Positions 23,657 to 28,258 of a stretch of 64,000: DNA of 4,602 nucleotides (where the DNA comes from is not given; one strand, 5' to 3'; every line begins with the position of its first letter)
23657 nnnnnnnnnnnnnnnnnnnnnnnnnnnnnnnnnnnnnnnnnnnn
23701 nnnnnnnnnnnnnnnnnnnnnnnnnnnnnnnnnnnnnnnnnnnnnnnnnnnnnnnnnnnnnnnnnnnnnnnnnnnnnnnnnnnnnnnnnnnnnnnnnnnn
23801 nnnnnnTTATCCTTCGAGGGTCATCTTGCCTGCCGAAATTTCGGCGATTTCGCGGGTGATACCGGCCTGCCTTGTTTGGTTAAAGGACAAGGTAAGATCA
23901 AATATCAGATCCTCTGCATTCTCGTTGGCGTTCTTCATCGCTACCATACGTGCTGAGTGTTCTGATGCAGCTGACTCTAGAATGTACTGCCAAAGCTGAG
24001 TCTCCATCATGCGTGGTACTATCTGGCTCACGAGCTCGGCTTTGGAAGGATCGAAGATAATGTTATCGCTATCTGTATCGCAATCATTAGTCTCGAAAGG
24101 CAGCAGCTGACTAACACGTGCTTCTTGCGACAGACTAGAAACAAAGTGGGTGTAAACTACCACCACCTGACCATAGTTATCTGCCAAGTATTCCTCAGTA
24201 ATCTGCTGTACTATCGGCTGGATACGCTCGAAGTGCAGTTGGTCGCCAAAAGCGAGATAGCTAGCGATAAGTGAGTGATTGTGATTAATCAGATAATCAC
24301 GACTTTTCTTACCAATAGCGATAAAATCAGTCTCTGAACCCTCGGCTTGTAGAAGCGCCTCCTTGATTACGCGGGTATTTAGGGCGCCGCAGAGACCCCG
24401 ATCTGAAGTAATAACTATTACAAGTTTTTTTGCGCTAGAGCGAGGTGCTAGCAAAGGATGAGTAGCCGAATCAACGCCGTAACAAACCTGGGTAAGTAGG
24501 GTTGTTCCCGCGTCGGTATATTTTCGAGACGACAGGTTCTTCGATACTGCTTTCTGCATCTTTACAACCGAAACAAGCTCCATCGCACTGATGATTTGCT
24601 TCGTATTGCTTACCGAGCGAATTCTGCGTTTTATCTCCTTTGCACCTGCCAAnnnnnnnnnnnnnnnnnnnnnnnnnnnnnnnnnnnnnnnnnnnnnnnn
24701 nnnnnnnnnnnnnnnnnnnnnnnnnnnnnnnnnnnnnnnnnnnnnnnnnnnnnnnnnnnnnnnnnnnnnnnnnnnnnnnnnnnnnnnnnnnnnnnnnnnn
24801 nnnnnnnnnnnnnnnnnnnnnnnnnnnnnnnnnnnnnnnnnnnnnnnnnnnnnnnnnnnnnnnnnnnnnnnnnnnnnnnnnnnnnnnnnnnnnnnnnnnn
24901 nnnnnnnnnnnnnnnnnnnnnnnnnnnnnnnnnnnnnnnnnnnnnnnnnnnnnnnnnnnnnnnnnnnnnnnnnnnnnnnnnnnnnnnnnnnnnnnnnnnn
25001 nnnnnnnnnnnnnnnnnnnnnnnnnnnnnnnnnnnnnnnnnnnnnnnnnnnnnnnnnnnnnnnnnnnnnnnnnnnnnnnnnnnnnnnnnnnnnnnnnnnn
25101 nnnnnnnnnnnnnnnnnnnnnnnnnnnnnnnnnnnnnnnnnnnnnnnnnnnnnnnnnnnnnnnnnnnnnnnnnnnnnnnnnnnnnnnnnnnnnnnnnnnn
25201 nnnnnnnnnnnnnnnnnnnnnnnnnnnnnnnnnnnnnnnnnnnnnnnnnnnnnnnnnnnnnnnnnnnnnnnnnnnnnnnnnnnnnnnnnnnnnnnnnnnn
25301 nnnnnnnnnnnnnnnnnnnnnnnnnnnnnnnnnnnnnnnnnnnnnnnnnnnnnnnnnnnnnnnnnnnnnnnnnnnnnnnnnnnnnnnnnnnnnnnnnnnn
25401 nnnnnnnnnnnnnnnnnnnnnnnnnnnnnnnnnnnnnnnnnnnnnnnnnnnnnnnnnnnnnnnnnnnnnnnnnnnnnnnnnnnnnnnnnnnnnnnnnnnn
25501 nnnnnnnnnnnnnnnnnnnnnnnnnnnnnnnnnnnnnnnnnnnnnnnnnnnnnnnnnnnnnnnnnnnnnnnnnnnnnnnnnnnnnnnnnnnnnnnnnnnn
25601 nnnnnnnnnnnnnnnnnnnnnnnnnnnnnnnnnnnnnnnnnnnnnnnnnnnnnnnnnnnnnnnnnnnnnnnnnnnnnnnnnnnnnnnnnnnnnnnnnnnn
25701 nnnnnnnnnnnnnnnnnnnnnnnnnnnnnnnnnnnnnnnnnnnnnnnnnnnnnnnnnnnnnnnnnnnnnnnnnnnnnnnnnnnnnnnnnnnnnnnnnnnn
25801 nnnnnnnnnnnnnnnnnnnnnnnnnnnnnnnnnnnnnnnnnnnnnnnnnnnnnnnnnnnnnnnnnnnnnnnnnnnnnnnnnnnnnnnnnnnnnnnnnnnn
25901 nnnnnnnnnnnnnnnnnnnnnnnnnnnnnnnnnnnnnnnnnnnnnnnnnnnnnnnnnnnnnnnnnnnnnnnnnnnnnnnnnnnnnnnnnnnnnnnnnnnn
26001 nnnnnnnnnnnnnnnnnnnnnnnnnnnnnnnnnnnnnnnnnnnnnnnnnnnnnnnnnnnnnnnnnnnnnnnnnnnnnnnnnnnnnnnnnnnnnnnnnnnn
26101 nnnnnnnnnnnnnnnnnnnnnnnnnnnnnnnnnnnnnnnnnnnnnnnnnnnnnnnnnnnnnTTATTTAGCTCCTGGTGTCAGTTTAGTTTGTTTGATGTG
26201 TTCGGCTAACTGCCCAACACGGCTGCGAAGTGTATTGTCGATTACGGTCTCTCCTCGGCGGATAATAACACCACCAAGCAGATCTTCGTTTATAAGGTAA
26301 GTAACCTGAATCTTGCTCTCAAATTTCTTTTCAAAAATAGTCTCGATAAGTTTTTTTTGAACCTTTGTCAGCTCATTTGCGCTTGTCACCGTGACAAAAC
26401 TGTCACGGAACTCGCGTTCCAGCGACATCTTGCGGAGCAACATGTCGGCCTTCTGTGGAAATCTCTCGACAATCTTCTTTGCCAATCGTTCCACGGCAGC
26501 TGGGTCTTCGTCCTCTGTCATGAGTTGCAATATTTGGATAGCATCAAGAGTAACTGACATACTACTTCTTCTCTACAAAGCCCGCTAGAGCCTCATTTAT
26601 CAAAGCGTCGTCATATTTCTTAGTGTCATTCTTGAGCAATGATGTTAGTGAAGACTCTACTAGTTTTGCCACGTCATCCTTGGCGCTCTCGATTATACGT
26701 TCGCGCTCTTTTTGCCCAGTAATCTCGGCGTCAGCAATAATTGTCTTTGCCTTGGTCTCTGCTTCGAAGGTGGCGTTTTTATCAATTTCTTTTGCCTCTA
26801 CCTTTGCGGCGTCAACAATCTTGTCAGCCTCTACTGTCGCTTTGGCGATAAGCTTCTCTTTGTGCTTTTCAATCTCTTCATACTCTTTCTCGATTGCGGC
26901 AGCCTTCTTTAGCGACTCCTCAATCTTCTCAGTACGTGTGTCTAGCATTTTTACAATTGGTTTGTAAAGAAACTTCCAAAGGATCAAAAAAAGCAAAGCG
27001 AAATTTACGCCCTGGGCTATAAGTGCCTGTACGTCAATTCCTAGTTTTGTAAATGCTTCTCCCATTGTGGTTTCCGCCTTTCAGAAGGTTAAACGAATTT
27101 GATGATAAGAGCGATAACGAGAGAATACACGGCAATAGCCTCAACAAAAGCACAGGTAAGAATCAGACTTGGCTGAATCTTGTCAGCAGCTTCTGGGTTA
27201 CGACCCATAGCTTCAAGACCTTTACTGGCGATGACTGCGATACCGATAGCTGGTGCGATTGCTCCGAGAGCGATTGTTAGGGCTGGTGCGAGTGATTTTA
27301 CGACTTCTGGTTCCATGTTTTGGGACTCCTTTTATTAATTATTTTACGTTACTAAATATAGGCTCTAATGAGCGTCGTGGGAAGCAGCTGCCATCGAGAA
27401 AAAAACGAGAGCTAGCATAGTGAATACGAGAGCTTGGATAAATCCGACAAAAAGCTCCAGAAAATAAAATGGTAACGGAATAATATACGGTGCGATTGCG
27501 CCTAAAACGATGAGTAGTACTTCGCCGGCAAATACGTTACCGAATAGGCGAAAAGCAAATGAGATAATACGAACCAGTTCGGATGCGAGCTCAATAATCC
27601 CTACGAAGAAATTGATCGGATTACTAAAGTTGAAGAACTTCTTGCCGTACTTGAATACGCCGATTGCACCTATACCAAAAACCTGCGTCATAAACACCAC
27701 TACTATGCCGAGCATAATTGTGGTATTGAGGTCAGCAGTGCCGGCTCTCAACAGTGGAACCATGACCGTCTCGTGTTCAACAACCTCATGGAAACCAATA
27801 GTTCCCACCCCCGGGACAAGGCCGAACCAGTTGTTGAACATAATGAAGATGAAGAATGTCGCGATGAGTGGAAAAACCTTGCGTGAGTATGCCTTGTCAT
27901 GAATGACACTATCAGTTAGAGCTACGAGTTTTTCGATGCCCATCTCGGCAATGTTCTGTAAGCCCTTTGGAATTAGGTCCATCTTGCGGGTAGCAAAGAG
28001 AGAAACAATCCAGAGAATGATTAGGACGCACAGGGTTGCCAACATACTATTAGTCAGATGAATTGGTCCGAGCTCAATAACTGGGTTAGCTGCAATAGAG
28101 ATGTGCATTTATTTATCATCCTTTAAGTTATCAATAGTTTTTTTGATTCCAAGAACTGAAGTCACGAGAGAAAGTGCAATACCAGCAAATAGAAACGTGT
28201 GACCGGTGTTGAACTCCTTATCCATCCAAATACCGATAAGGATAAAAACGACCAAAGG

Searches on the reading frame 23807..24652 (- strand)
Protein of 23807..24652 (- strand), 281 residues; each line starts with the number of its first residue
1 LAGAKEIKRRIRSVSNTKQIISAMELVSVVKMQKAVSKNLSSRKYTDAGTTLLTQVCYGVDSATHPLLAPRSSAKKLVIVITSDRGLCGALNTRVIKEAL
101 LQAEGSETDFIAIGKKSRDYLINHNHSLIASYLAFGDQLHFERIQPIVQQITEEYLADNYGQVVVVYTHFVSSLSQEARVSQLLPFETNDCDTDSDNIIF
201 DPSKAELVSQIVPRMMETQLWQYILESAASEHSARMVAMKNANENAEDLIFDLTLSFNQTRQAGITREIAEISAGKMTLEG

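Call 47: search_protein_families(library=pfam, proteins=[window:23807-24652:-], max_evalue=0.0001)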
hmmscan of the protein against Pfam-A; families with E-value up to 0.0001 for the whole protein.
window:23807-24652:- (281 aa): 1 family
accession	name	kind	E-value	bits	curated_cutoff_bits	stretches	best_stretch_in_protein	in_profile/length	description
PF00231.24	ATP-synt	-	3.8e-85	286.5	39.9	1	4-277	2-283/285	ATP synthase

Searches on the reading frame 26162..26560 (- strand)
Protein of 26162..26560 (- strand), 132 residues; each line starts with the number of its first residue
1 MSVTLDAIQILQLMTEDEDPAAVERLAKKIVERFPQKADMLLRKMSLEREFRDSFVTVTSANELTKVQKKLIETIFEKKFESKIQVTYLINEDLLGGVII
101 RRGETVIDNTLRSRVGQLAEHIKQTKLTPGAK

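Call 105: search_protein_families(library=pfam, proteins=[window:26162-26560:-], max_evalue=0.001)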
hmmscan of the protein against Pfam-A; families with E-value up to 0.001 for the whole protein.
window:26162-26560:- (132 aa): 3 families
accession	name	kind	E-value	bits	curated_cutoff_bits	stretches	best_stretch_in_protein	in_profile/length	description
PF00213.23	OSCP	-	1e-15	58.7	22.3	1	54-121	103-171/172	ATP synthase delta (OSCP) subunit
PF01991.23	vATP-synt_E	-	0.00035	20.5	24.2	0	86-122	153-190/199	ATP synthase (E/31 kDa) subunit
PF24898.2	GGDEF_GdpP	-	0.00078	20.2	30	0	4-80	2-75/126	Cyclic-di-AMP phosphodiesterase GdpP-like, GGDEF domain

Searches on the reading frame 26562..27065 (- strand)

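Call 48: search_protein_families(library=pfam, proteins=[window:26562-27065:-], max_evalue=0.0001)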
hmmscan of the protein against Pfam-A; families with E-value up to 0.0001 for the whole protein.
window:26562-27065:- (167 aa): 2 families
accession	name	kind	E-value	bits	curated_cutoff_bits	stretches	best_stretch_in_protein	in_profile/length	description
PF00430.23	ATP-synt_B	-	6.1e-20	72.1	28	1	15-144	2-131/132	ATP synthase B/B' CF(0)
PF06188.17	HrpE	-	1.6e-05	25.4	23.5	1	50-149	13-112/191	HrpE/YscL/FliH and V-type ATPase subunit E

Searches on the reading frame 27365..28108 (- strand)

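Call 48: search_protein_families(library=pfam, proteins=[window:27365-28108:-], max_evalue=0.0001)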
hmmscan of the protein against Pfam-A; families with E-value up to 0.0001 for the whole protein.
window:27365-28108:- (247 aa): 1 family
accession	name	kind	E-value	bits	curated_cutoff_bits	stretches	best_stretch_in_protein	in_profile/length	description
PF00119.25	ATP-synt_A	-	7.3e-43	147.4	33.9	1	23-238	2-217/217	ATP synthase A chain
